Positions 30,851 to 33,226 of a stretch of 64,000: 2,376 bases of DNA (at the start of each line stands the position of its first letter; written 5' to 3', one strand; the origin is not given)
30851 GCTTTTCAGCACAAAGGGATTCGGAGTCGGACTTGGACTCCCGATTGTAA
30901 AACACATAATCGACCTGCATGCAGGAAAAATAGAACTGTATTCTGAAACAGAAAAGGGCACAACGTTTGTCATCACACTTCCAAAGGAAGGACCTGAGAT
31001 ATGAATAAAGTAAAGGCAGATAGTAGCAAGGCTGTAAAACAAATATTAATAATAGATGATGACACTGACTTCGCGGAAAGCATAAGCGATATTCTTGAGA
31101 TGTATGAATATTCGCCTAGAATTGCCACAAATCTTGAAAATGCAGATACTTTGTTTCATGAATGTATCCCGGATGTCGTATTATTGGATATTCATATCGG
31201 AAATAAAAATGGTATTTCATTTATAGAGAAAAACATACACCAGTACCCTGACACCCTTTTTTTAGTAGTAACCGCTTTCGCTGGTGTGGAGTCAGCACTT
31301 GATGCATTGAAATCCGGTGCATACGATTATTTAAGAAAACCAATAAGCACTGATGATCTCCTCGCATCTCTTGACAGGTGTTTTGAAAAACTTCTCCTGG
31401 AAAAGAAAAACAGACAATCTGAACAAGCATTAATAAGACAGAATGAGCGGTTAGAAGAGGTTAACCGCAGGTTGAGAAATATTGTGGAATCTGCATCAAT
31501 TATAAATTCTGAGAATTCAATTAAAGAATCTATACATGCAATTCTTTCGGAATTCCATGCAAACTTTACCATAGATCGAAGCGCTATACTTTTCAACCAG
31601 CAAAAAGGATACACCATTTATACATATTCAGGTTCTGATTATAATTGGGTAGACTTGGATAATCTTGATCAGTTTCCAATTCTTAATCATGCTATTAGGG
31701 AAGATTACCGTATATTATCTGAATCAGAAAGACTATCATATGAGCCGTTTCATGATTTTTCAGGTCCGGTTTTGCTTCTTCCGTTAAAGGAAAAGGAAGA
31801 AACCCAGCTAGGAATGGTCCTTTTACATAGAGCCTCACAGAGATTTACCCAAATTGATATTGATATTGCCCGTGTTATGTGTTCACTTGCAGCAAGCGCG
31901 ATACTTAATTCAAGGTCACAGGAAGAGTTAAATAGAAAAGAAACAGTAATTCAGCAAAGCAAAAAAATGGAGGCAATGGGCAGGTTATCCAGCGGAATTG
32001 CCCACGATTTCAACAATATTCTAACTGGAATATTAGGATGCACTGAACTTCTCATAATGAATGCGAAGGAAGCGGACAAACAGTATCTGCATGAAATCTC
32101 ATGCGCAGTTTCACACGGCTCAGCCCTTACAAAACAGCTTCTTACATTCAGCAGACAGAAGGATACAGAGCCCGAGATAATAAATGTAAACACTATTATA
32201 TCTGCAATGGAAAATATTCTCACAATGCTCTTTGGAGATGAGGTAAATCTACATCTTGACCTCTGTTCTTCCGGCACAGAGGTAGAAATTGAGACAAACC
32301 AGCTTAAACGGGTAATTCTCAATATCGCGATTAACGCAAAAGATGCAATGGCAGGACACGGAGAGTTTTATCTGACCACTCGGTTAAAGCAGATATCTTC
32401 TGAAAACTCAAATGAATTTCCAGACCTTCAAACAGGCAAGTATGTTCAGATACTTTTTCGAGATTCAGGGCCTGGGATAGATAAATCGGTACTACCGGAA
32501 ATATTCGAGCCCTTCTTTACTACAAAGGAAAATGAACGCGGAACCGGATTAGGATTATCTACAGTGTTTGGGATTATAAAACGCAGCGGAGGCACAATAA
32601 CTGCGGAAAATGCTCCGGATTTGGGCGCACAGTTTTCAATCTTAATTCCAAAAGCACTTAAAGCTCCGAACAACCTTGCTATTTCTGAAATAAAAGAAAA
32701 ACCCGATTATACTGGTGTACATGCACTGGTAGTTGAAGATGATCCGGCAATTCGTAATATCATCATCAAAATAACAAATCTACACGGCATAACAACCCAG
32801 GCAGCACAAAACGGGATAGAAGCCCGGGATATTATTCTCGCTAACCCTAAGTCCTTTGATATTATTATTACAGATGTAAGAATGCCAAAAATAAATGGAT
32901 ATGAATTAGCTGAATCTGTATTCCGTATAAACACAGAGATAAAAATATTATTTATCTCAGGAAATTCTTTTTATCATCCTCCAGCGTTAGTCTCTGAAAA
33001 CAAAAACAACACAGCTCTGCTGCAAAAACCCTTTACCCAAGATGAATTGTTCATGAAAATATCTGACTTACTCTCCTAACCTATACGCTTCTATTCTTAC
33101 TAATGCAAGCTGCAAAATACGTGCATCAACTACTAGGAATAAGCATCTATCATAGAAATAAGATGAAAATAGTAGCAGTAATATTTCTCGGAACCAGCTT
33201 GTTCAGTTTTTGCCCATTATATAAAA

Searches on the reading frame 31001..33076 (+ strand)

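Call 52: search_protein_families(library=pfam, proteins=[window:31001-33076:+], max_evalue=0.00001)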
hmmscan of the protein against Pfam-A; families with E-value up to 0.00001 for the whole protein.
window:31001-33076:+ (692 aa): 3 families
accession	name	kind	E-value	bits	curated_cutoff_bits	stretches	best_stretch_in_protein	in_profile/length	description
PF00072.30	Response_reg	-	1.2e-36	125.7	30.2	2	15-124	1-110/111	Response regulator receiver domain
PF02518.31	HATPase_c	-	1.2e-16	61.6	26.4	1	433-551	4-109/111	Histidine kinase-, DNA gyrase B-, and HSP90-like ATPase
PF00512.31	HisKA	-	2.4e-10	40.8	26.9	1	326-386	2-63/66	His Kinase A (phospho-acceptor) domain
